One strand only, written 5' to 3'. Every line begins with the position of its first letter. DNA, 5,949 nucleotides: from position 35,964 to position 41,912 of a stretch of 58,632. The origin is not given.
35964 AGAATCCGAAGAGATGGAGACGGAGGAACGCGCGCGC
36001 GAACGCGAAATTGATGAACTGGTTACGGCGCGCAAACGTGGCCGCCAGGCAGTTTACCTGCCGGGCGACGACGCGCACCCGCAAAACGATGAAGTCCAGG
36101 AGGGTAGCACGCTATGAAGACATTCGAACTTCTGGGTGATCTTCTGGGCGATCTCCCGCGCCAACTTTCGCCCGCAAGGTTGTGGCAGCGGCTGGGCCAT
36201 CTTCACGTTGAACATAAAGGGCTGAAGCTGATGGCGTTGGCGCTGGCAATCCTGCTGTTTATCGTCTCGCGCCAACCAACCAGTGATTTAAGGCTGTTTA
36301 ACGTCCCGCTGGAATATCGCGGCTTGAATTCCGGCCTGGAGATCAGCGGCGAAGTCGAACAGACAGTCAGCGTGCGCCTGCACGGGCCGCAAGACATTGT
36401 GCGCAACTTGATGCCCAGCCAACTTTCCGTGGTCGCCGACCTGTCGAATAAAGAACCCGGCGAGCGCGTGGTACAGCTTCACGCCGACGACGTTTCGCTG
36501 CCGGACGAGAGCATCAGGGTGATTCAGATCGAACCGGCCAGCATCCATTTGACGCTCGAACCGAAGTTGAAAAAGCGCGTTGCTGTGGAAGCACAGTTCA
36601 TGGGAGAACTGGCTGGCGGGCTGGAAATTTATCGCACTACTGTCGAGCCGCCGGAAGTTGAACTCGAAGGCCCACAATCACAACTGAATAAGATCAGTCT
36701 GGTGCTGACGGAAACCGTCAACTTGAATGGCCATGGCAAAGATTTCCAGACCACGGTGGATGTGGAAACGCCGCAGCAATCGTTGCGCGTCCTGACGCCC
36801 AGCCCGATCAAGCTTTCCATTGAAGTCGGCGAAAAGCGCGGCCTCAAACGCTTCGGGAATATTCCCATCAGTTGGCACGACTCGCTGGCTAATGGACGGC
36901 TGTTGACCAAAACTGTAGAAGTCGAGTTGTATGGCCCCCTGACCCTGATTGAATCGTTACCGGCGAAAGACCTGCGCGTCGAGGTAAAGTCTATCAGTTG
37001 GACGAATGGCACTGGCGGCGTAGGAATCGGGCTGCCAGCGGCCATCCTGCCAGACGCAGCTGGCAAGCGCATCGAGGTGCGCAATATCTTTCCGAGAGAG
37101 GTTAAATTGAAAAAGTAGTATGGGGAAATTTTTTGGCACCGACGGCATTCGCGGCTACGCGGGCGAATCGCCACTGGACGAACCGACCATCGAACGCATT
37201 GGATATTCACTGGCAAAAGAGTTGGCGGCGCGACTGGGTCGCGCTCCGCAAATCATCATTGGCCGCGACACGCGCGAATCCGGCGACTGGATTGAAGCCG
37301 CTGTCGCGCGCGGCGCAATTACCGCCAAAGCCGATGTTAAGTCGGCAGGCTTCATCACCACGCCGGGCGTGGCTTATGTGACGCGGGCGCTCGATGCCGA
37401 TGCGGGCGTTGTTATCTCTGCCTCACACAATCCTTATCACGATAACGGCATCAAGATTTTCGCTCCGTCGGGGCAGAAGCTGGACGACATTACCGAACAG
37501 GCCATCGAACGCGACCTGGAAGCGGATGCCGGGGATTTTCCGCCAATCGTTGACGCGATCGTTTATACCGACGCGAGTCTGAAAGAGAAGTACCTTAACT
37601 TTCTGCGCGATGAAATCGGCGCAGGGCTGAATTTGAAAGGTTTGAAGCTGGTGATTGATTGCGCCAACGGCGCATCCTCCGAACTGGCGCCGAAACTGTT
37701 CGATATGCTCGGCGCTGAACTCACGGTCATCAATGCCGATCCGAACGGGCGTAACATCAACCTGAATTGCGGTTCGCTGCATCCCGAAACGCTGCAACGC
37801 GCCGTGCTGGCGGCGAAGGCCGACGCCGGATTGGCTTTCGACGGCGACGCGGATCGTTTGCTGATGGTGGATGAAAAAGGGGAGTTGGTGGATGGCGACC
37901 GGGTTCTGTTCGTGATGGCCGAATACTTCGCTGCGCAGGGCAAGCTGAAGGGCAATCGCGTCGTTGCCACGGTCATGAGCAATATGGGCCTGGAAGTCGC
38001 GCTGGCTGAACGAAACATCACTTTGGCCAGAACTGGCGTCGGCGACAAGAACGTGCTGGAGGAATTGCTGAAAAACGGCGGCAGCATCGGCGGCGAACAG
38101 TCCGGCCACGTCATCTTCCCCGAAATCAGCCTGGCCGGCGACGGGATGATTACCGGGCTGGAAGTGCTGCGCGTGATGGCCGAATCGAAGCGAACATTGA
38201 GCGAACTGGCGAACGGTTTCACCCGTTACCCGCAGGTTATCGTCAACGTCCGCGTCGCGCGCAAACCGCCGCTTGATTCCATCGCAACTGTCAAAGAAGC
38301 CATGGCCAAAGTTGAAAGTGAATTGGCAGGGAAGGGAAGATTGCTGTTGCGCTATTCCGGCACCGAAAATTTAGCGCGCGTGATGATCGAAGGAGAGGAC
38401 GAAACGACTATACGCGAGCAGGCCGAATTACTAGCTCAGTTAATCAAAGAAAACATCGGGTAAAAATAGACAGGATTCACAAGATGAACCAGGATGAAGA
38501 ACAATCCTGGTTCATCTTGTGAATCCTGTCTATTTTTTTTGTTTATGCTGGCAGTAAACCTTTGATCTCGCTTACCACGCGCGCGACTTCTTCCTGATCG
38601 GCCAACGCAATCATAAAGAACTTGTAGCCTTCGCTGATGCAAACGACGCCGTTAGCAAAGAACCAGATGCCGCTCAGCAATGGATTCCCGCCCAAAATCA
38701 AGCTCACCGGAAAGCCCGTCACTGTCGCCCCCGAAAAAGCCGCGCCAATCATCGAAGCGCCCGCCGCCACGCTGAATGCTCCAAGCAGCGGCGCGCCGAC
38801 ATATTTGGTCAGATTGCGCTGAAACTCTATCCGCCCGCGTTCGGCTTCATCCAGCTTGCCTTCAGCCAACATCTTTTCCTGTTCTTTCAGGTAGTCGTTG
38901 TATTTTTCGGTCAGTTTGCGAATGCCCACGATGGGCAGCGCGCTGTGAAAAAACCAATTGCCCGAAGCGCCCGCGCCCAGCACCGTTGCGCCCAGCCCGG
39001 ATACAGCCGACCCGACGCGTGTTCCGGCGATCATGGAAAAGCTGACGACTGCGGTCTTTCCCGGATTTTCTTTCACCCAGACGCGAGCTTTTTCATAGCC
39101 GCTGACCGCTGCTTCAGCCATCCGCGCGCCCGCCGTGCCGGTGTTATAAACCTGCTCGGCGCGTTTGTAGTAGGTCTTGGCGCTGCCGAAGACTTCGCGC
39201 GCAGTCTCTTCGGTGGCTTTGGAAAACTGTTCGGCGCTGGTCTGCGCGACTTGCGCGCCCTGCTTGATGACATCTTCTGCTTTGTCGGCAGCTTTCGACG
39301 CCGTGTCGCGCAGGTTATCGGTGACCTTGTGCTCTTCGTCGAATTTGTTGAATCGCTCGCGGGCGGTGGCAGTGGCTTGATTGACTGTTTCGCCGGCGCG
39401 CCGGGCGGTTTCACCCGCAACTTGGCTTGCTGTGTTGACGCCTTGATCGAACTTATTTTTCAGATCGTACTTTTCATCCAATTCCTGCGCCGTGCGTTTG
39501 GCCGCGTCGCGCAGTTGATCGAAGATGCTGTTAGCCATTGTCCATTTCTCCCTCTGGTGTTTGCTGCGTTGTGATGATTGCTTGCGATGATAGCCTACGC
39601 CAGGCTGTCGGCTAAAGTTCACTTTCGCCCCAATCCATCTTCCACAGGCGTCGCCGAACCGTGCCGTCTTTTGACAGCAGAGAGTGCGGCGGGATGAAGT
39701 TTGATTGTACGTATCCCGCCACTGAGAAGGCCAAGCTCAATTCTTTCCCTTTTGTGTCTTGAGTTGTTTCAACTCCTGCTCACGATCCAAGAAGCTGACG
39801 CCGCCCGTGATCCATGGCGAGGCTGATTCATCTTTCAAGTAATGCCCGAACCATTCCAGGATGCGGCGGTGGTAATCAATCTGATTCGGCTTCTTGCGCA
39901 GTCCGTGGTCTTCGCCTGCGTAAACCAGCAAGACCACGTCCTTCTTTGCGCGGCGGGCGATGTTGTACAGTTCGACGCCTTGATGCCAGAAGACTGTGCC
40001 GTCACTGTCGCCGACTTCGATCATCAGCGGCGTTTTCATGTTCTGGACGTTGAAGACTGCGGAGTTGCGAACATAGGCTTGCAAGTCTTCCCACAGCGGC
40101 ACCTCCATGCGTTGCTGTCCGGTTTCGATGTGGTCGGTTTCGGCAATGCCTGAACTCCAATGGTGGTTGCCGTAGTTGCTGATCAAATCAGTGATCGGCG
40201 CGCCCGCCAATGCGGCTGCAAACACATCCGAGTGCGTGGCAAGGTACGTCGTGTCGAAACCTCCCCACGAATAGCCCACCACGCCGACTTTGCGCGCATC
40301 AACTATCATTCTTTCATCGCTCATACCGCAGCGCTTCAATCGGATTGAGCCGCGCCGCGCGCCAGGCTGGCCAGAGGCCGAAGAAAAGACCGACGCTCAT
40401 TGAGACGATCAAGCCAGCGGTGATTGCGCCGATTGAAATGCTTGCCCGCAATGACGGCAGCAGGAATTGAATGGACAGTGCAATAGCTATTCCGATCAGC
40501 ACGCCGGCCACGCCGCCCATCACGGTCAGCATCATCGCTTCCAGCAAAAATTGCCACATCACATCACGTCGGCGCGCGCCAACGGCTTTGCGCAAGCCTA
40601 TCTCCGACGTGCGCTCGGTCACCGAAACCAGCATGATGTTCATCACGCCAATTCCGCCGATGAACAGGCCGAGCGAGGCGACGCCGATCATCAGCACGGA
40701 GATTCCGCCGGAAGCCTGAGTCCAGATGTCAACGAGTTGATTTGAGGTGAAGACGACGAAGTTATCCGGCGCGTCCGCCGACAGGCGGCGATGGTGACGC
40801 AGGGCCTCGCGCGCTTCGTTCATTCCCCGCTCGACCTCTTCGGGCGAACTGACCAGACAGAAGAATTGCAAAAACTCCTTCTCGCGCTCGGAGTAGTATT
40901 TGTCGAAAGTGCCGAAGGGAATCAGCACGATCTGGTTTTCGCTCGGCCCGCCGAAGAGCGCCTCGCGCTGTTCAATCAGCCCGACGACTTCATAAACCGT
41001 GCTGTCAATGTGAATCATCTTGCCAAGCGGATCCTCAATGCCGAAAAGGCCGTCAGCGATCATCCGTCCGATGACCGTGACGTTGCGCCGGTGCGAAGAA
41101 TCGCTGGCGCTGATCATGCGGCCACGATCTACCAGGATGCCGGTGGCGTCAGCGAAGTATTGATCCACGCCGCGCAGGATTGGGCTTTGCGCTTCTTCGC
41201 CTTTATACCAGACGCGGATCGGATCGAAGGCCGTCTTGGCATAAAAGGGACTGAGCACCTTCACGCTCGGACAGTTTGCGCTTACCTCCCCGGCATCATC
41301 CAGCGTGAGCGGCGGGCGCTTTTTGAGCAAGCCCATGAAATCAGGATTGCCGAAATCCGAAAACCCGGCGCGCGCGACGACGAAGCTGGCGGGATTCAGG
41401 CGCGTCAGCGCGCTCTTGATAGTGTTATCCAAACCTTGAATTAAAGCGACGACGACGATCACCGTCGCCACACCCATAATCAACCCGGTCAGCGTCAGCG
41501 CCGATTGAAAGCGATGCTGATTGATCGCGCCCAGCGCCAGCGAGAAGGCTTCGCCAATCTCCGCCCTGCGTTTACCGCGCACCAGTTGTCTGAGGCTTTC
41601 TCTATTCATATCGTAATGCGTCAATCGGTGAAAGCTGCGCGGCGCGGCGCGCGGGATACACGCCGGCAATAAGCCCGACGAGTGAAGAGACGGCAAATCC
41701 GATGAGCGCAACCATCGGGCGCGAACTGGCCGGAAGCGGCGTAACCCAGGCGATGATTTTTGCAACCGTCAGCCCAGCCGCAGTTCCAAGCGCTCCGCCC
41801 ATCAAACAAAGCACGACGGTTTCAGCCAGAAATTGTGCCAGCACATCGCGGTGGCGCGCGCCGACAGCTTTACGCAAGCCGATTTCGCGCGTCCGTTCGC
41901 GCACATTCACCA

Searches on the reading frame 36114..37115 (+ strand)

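Call 88: search_protein_families(library=pfam, proteins=[window:36114-37115:+], max_evalue=0.00001)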
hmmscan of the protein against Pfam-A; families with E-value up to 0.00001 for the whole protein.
window:36114-37115:+ (334 aa): 1 family
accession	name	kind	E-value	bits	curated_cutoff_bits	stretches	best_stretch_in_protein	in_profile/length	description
PF07949.17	YbbR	-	2.5e-20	73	22.3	2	158-236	3-81/81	YbbR-like protein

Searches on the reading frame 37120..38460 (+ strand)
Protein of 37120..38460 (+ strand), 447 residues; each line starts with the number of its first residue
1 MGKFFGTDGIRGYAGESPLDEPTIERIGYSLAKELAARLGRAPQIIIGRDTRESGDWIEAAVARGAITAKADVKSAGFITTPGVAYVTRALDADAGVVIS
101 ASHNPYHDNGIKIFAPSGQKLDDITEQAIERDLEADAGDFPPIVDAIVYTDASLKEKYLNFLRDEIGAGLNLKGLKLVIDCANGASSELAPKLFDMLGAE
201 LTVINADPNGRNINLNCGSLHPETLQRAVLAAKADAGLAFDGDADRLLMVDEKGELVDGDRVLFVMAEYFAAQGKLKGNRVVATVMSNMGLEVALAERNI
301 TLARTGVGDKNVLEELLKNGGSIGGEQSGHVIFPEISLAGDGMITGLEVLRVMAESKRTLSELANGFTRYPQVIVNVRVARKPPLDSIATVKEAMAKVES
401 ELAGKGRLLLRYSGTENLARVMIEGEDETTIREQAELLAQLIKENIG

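Call 88: search_protein_families(library=pfam, proteins=[window:37120-38460:+], max_evalue=0.00001)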
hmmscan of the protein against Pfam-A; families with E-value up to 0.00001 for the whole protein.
window:37120-38460:+ (447 aa): 4 families
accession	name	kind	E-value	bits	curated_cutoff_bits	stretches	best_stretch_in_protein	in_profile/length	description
PF02878.22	PGM_PMM_I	-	9.3e-37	126.2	22.5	1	4-135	3-133/138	Phosphoglucomutase/phosphomannomutase, alpha/beta/alpha domain I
PF02880.22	PGM_PMM_III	-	5.4e-34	117.2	20.7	1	258-369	1-114/115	Phosphoglucomutase/phosphomannomutase, alpha/beta/alpha domain III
PF02879.22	PGM_PMM_II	-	3.7e-17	63.2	29.3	1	157-254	2-103/103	Phosphoglucomutase/phosphomannomutase, alpha/beta/alpha domain II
PF00408.26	PGM_PMM_IV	-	3.3e-15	56.3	23.1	1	375-439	2-66/68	Phosphoglucomutase/phosphomannomutase, C-terminal domain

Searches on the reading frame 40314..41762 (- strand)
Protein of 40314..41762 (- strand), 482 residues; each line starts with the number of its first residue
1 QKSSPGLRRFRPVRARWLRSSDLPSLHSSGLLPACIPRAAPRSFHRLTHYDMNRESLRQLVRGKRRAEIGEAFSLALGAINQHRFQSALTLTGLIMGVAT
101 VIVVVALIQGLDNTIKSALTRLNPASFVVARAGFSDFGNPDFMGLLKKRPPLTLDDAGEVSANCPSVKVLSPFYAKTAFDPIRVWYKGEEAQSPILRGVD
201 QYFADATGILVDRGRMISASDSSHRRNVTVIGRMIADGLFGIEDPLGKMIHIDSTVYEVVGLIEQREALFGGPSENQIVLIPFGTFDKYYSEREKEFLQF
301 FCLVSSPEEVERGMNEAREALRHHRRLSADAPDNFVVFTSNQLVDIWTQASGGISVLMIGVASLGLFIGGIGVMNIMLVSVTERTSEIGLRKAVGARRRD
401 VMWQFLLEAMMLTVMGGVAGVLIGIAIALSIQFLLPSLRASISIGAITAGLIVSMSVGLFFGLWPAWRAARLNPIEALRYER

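Call 88: search_protein_families(library=pfam, proteins=[window:40314-41762:-], max_evalue=0.00001)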
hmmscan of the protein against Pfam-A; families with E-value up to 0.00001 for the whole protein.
window:40314-41762:- (482 aa): 2 families
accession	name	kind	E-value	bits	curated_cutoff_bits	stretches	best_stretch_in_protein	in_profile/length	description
PF12704.14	MacB_PCD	-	5.5e-29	102.4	27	1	87-317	1-204/207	MacB-like periplasmic core domain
PF02687.27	FtsX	-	3.2e-21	76.1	25.5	1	361-474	3-120/120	FtsX-like permease C-terminal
